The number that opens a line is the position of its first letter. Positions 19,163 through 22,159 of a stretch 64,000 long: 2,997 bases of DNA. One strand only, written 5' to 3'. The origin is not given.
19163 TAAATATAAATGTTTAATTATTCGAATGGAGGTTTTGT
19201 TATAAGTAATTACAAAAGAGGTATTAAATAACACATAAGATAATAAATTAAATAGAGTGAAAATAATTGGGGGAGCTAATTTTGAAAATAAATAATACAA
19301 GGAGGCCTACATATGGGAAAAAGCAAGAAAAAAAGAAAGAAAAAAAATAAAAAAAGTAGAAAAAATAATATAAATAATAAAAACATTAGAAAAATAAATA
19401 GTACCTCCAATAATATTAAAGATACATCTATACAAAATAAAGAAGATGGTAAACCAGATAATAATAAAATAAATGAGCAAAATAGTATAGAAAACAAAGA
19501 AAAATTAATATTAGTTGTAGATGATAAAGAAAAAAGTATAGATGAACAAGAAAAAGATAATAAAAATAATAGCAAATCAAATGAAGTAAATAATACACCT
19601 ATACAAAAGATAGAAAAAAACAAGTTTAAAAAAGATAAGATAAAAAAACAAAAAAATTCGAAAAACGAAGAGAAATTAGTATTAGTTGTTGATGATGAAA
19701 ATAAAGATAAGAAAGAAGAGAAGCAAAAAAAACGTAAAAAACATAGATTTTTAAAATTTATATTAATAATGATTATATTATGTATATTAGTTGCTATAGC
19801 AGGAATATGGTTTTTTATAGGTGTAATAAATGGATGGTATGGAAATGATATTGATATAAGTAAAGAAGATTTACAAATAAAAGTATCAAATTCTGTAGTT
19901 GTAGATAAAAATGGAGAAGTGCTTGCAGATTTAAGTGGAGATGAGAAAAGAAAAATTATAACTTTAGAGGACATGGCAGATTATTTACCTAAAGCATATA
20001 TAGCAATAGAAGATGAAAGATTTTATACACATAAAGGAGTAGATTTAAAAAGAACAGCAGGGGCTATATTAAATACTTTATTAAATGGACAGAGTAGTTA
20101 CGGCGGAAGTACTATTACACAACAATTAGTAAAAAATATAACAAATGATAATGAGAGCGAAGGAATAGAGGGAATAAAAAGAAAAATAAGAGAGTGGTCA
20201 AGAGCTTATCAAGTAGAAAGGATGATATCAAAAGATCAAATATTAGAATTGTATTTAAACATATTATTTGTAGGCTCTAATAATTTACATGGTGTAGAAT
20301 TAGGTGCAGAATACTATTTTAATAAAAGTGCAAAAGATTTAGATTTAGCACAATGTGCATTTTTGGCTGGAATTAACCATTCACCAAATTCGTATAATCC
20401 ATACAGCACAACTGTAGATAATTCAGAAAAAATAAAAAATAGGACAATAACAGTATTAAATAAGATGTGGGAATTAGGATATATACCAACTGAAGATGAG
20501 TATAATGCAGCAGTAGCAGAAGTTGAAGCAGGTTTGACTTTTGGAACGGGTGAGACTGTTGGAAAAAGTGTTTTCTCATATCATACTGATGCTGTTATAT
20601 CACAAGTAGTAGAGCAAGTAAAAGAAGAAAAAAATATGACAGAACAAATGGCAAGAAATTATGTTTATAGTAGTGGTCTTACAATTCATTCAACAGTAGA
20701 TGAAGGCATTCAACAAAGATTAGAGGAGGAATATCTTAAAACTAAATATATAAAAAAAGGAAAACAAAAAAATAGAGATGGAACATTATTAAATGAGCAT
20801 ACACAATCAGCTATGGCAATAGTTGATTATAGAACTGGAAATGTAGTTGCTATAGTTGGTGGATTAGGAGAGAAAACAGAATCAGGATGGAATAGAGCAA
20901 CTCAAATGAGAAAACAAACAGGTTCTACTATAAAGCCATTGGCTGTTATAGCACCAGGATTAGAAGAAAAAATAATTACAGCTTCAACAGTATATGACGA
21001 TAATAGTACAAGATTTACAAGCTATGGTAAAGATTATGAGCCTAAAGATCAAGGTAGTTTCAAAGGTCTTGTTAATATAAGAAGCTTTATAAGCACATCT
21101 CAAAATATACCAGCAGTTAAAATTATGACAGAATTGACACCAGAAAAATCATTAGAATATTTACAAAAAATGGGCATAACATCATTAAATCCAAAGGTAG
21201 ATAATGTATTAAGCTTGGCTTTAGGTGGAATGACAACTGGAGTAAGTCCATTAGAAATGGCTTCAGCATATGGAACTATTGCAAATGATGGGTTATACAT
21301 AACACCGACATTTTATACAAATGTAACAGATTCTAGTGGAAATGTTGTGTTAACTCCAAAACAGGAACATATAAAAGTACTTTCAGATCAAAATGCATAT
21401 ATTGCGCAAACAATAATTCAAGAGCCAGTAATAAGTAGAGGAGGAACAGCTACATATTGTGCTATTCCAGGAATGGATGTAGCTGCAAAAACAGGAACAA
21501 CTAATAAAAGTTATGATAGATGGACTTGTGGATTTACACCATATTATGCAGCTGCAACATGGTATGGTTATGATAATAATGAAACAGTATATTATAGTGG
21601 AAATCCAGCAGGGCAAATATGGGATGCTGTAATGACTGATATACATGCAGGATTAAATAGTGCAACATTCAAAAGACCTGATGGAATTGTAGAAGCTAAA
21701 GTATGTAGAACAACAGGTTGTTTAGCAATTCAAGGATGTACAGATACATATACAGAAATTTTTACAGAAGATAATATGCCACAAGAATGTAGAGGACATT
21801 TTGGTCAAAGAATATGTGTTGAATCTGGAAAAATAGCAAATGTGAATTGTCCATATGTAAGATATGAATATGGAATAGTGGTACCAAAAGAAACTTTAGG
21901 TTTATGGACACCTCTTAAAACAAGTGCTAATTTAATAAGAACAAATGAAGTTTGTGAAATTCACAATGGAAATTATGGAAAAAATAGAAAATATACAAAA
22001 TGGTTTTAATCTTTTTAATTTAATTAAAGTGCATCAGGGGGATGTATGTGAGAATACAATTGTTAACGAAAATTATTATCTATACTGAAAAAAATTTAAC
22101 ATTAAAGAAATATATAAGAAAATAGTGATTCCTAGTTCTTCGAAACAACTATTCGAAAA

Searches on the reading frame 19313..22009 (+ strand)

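Call 65: search_protein_families(library=pfam, proteins=[window:19313-22009:+], max_evalue=0.00001)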
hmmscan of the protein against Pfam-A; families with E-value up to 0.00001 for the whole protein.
window:19313-22009:+ (898 aa): 2 families
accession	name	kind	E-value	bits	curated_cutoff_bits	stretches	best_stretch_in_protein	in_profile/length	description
PF00912.28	Transgly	-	4.9e-56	189.4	27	1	201-385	2-177/178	Transglycosylase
PF00905.27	Transpeptidase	-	2.9e-32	112.5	22.1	1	502-774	4-298/299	Penicillin binding protein transpeptidase domain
